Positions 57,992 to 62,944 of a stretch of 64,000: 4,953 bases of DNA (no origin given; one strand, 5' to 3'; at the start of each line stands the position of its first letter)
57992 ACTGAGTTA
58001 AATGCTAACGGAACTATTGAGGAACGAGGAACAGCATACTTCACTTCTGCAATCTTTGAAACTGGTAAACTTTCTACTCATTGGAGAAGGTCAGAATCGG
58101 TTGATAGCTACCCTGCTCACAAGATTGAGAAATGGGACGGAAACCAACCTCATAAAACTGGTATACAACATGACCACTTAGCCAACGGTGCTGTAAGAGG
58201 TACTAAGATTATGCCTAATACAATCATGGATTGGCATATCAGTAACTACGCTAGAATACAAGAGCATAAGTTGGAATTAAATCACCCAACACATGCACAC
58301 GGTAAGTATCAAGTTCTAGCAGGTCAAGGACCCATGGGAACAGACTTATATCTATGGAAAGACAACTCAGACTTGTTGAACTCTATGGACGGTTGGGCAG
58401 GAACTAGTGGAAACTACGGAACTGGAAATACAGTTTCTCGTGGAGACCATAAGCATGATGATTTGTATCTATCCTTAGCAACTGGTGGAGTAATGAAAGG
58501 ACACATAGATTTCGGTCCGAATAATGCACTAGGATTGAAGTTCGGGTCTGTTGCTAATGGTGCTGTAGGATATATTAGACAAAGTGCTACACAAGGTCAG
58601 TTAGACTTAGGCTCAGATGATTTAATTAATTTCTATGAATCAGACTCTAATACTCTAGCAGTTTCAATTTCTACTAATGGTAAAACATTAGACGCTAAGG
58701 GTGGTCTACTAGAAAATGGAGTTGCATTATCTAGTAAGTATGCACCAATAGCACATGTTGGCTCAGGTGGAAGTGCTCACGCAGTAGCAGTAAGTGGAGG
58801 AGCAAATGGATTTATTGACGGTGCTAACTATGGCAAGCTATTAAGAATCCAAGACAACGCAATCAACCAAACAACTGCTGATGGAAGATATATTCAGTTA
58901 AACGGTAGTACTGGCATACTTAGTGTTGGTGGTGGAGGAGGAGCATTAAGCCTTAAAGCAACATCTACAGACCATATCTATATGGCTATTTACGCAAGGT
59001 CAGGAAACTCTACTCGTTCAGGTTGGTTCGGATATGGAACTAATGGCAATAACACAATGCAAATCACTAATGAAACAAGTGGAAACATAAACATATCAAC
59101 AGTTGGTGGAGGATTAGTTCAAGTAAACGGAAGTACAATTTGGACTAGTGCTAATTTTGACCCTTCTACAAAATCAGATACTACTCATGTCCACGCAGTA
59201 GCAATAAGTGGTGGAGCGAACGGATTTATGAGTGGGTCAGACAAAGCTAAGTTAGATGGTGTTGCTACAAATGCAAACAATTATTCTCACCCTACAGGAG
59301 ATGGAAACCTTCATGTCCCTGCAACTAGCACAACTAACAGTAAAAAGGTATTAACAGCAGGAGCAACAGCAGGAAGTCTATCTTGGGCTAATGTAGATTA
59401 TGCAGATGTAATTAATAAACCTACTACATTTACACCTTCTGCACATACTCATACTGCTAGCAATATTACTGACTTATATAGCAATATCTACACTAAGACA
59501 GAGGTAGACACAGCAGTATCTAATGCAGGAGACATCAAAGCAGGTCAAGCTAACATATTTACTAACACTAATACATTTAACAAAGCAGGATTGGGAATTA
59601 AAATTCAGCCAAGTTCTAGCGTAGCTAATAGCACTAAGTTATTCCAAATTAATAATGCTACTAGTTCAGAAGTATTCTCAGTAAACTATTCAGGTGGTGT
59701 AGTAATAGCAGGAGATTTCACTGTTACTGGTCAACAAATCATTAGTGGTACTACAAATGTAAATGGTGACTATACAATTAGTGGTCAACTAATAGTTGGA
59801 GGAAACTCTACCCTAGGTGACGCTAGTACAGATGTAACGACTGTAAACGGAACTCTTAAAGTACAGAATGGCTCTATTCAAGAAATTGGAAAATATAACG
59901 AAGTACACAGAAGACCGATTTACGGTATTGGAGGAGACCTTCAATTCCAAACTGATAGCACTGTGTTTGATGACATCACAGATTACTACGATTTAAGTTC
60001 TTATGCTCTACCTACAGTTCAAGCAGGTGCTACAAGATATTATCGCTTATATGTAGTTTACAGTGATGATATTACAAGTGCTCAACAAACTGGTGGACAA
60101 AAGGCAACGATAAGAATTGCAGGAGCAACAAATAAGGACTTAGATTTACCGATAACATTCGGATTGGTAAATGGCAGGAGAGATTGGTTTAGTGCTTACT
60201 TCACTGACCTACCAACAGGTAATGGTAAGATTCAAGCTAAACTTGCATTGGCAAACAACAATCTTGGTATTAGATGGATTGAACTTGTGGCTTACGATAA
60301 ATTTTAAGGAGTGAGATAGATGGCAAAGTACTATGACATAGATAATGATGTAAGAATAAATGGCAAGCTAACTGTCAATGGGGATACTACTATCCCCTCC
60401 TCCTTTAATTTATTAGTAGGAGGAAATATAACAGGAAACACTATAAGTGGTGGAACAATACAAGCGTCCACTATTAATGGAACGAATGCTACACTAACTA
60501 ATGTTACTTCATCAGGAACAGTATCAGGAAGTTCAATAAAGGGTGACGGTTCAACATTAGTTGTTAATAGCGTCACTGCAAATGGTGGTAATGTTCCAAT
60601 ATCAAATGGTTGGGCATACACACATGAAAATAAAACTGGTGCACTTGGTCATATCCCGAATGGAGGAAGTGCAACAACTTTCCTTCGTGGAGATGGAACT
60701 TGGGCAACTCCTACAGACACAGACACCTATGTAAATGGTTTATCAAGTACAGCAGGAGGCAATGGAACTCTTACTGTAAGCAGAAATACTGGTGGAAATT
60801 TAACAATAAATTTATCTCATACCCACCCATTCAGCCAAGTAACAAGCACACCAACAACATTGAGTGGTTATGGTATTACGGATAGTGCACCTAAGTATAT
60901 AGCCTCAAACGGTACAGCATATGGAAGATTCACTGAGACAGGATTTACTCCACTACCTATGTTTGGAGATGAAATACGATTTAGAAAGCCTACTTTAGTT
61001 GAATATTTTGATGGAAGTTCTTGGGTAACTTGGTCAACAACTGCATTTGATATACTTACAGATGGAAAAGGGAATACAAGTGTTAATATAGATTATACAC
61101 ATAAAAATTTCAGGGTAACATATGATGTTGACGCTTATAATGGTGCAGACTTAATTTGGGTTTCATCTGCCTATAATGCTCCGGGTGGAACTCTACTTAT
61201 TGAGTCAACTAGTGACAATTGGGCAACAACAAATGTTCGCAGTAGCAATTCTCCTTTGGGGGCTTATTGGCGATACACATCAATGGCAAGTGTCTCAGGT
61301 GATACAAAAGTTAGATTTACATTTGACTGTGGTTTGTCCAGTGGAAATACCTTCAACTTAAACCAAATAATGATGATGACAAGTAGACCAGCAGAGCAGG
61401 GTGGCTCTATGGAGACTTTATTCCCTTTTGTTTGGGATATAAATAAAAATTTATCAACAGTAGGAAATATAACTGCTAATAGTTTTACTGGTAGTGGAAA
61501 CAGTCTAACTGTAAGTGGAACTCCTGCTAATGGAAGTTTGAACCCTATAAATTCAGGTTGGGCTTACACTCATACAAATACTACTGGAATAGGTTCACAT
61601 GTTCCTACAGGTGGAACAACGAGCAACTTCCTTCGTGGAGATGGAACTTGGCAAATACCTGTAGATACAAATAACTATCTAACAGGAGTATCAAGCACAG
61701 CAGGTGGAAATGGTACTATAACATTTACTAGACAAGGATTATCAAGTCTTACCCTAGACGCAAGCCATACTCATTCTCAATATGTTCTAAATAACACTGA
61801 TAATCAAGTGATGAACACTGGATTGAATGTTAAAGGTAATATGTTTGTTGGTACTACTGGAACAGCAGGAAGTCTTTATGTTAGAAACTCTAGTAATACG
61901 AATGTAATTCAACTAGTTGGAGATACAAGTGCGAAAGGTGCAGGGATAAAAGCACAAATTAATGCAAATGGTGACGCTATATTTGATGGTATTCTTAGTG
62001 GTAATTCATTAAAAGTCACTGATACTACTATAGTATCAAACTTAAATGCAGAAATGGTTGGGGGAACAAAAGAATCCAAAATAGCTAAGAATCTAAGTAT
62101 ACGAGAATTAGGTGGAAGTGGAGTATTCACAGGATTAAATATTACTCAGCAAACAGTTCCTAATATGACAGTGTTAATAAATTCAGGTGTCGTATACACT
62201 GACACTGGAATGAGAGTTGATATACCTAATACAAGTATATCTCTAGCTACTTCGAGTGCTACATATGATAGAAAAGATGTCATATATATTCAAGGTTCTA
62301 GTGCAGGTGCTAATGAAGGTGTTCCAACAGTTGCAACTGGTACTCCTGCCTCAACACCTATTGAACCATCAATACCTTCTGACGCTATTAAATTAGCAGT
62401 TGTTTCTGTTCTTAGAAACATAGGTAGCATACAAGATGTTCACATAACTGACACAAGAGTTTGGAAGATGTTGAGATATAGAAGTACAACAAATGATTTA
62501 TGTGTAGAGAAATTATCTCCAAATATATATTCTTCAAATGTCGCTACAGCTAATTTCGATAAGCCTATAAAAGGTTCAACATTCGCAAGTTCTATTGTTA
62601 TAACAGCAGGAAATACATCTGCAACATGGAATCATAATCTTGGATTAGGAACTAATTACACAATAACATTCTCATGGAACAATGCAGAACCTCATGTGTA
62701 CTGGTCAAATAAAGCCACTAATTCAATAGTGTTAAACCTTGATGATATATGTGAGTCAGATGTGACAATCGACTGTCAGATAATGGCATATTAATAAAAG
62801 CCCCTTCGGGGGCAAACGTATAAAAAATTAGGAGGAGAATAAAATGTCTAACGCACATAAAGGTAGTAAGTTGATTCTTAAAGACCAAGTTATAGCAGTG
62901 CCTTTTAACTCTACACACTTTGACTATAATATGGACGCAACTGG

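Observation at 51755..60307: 2,850-aa composite fibre: 47x decapeptide repeats + PA14 + beta-propeller + Met-rich MxM motifs + discoidin-like + HxH fibre repeats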

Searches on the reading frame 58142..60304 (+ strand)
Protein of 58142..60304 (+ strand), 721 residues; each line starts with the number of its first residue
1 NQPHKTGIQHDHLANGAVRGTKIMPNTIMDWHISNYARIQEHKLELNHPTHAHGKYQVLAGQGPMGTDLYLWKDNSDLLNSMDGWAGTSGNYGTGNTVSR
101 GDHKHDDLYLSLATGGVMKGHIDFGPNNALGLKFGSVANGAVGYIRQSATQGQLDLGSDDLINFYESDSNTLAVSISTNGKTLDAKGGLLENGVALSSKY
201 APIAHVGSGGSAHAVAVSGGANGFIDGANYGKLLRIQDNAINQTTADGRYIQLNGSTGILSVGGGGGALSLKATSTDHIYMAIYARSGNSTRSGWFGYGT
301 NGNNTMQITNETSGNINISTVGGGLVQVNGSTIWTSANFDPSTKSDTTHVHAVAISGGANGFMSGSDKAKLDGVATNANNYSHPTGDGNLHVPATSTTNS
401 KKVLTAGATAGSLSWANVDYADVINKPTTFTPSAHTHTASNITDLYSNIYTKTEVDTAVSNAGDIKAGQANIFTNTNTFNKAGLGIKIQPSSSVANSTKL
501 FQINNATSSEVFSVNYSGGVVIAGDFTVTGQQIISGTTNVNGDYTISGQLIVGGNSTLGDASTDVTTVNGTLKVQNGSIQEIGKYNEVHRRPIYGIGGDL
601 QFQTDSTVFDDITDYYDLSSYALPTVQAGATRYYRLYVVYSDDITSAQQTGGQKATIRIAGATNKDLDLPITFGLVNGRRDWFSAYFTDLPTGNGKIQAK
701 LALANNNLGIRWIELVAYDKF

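Call 26: search_solved_structures(query=window:58142-60304:+, max_evalue=1, show_alignments=2)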
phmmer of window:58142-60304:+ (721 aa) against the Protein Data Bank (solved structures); distinct sequences matched with E-value up to 1: 2.
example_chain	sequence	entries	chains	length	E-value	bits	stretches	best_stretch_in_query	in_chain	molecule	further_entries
9d93_La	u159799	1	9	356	1.4e-05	26.9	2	410-528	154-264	Tail collar fibers, gp4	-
3ty6_A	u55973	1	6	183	0.33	12.4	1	505-581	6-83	ATP-dependent protease subunit HslV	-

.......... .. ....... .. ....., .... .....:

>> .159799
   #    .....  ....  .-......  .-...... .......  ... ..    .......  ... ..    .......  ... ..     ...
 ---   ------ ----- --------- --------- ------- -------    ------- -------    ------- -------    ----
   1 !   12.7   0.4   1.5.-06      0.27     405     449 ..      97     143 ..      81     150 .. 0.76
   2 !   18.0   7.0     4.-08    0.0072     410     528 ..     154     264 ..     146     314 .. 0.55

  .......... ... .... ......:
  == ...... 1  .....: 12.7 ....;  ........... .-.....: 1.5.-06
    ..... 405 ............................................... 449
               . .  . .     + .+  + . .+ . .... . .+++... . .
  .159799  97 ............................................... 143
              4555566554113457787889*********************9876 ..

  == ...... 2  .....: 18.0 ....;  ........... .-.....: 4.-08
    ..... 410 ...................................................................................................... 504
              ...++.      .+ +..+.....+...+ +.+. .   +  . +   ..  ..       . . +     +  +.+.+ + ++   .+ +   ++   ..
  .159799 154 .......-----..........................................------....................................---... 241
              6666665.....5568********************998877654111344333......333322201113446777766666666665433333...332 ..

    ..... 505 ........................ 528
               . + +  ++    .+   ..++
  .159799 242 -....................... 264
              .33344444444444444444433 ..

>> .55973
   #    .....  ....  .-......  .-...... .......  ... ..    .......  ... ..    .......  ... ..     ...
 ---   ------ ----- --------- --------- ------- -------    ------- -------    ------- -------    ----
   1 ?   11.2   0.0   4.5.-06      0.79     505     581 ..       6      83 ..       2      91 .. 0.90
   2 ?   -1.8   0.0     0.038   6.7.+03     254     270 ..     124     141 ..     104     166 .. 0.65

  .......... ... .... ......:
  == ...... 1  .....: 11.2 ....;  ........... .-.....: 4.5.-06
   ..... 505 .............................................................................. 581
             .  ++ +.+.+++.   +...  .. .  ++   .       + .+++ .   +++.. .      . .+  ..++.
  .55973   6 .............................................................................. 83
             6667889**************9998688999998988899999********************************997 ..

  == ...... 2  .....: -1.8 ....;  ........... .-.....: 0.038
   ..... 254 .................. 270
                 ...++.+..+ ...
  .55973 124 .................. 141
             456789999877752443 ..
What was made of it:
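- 58145..59479 (+): Distal shaft (aa 2131-2575) with HxH motifs: PTHAHG (2178-2183), RGDHKH (2229-2234), THVHAV................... (2477-2502), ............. (2555-2567). PDB 9d93 'tail collar fibers gp4' aligns on the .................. motif (E 1.4e-5, call 26).
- On HxH metal-binding fibre motif (T4 gp37 type): The motif aligns with solved fibre 9d93 gp4 (call 26).
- Closest known: T4 gp37 long tail fibre tip and other HxH fibres. Same: The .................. motif aligns with a solved fibre (call 26).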

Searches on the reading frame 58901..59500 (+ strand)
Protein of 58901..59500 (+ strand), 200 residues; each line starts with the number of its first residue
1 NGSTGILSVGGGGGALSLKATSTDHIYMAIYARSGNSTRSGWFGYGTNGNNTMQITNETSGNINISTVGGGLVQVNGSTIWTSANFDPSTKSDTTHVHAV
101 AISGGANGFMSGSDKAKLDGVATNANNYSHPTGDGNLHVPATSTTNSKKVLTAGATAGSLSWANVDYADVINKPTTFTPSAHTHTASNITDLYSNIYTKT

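Call 30: search_protein_families(library=pfam, proteins=[window:58901-59500:+], max_evalue=1)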
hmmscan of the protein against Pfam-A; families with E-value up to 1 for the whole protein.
window:58901-59500:+ (200 aa): 1 family
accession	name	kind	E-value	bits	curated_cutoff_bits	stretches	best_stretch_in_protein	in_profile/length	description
PF12789.12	PTR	-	0.014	15.9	27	1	181-195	28-42/60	Phage tail repeat like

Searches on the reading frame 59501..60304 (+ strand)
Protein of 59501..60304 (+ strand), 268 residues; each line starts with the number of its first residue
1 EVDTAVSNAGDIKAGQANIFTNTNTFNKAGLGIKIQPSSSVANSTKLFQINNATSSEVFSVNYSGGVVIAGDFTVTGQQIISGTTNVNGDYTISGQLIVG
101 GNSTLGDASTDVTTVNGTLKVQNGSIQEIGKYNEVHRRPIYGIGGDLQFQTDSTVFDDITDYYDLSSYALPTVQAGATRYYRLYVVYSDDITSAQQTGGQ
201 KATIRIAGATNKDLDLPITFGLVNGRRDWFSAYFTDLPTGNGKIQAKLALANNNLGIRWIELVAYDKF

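Call 30: search_protein_families(library=pfam, proteins=[window:59501-60304:+], max_evalue=1)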
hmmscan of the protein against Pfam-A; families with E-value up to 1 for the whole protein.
window:59501-60304:+ (268 aa): 0 families

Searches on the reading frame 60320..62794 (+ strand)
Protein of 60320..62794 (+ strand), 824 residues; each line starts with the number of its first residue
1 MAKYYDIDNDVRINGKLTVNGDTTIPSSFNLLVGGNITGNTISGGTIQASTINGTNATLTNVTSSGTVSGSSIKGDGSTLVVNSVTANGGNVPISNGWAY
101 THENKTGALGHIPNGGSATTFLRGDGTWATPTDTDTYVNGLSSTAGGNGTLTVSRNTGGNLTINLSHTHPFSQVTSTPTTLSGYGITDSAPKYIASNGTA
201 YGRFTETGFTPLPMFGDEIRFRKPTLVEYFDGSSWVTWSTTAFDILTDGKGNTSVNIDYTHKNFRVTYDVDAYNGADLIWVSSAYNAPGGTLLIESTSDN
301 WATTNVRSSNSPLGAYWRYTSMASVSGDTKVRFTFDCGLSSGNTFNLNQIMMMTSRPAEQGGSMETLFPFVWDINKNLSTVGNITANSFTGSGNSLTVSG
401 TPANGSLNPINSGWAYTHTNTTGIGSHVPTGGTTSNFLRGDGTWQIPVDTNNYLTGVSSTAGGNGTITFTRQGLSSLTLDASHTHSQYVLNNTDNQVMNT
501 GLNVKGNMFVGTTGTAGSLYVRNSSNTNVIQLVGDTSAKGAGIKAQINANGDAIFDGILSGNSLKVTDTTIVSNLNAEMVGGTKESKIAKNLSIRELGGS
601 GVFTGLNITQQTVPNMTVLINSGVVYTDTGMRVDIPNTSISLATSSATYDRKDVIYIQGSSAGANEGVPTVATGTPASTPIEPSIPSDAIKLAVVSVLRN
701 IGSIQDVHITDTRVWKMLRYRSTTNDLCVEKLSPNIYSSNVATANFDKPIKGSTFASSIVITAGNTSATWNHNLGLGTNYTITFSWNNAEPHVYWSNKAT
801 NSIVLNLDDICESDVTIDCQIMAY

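Call 6: search_protein_families(library=phrogs, proteins=[window:60320-62794:+], max_evalue=0.001)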
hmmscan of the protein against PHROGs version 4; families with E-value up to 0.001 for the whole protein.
window:60320-62794:+ (824 aa): 0 families

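Call 30: search_protein_families(library=pfam, proteins=[window:60320-62794:+], max_evalue=1)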
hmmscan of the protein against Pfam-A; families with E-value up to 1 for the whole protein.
window:60320-62794:+ (824 aa): 1 family
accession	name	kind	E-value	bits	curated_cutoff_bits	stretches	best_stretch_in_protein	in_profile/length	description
PF04723.20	GRDA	-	0.0049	17.1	22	1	525-572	63-110/147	Glycine reductase complex selenoprotein A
